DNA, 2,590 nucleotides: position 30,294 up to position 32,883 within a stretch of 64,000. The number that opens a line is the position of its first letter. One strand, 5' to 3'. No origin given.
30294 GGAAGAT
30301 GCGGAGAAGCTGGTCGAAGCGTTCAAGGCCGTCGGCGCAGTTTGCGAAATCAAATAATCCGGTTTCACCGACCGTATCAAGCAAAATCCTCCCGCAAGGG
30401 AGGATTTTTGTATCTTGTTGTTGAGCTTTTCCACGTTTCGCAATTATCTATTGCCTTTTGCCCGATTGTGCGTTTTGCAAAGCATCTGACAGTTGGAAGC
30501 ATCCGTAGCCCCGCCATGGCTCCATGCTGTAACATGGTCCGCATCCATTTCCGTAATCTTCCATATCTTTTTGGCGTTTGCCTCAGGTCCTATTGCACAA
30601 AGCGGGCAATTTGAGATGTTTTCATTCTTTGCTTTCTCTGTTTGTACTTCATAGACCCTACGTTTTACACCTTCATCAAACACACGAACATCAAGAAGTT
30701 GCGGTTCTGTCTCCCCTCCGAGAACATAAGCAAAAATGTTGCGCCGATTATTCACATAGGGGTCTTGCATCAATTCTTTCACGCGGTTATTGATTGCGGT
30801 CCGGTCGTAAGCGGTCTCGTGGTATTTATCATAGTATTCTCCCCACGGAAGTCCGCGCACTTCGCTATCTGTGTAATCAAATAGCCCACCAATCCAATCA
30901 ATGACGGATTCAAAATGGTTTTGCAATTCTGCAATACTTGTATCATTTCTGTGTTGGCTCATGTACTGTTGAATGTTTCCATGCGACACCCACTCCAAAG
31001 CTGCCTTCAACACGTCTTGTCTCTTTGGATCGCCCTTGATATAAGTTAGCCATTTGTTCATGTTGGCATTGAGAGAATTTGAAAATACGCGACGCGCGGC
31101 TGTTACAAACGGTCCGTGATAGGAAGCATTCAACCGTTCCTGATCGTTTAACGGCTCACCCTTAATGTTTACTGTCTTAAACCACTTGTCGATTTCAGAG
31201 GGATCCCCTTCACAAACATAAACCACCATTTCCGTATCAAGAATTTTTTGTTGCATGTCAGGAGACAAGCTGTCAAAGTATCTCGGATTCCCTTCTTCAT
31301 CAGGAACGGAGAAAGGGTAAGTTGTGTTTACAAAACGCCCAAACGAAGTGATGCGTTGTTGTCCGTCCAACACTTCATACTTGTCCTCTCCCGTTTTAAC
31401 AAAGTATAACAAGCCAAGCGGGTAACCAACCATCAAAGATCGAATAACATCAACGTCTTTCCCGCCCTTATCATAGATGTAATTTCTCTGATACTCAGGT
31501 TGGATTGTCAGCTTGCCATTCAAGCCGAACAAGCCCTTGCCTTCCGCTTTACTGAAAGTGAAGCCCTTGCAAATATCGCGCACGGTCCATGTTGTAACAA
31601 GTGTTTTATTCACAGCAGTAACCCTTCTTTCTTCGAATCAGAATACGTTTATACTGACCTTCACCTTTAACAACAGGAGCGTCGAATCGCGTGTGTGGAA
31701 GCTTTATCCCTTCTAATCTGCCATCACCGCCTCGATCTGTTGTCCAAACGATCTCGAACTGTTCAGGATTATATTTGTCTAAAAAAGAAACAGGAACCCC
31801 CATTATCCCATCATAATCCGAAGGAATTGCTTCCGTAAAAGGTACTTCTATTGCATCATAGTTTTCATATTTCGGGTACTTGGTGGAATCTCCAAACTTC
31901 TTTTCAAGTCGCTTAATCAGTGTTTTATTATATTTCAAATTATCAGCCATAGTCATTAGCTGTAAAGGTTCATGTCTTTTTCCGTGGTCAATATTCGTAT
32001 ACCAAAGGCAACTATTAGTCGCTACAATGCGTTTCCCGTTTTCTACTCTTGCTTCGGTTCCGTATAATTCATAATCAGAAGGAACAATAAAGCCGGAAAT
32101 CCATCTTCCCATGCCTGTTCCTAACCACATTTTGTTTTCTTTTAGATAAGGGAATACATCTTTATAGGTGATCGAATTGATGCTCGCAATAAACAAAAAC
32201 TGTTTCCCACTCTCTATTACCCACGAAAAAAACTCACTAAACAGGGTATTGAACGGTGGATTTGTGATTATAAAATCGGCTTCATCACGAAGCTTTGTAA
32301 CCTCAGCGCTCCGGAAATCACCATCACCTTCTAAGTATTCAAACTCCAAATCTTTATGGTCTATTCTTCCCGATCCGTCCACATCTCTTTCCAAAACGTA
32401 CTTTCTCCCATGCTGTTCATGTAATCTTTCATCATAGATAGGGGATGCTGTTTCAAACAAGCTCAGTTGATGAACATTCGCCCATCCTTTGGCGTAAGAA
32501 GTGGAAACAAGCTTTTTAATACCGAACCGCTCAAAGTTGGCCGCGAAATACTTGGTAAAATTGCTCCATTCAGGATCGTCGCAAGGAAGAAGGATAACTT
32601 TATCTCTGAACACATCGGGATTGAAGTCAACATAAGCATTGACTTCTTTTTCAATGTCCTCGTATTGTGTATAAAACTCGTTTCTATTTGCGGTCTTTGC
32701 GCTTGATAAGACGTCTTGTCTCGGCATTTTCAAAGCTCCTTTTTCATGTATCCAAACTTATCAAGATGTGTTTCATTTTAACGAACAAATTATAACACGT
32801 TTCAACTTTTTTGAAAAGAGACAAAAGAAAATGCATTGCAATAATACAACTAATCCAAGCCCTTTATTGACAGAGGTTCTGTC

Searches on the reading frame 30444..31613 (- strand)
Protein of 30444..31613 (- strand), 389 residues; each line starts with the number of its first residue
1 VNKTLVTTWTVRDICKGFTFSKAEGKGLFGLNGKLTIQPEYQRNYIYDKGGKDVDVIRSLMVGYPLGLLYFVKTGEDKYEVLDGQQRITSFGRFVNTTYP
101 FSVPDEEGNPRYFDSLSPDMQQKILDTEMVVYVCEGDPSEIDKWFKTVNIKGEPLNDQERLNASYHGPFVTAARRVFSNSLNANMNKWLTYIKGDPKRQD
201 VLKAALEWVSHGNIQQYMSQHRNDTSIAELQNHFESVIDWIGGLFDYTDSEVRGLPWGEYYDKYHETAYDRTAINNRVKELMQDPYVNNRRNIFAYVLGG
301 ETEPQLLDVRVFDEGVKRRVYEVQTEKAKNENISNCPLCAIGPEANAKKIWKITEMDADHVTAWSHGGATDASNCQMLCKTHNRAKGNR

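Call 20: search_protein_families(library=pfam, proteins=[window:30444-31613:-], max_evalue=0.001)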
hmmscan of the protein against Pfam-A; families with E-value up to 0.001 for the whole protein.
window:30444-31613:- (389 aa): 2 families
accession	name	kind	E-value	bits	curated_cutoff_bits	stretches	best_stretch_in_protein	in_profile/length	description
PF03235.19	GmrSD_N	-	2.4e-18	67.4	33.2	1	36-165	12-198/199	GmrSD restriction endonuclease, N-terminal domain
PF01844.29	HNH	-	9.2e-08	32.6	21.4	1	354-389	12-47/47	HNH endonuclease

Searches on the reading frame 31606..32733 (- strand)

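Call 20: search_protein_families(library=pfam, proteins=[window:31606-32733:-], max_evalue=0.001)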
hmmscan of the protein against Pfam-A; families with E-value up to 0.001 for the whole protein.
window:31606-32733:- (375 aa): 1 family
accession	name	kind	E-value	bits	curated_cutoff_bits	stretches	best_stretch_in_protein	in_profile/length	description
PF13651.11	EcoRI_methylase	-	1.8e-117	392.9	26.4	1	9-369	2-345/345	Adenine-specific methyltransferase EcoRI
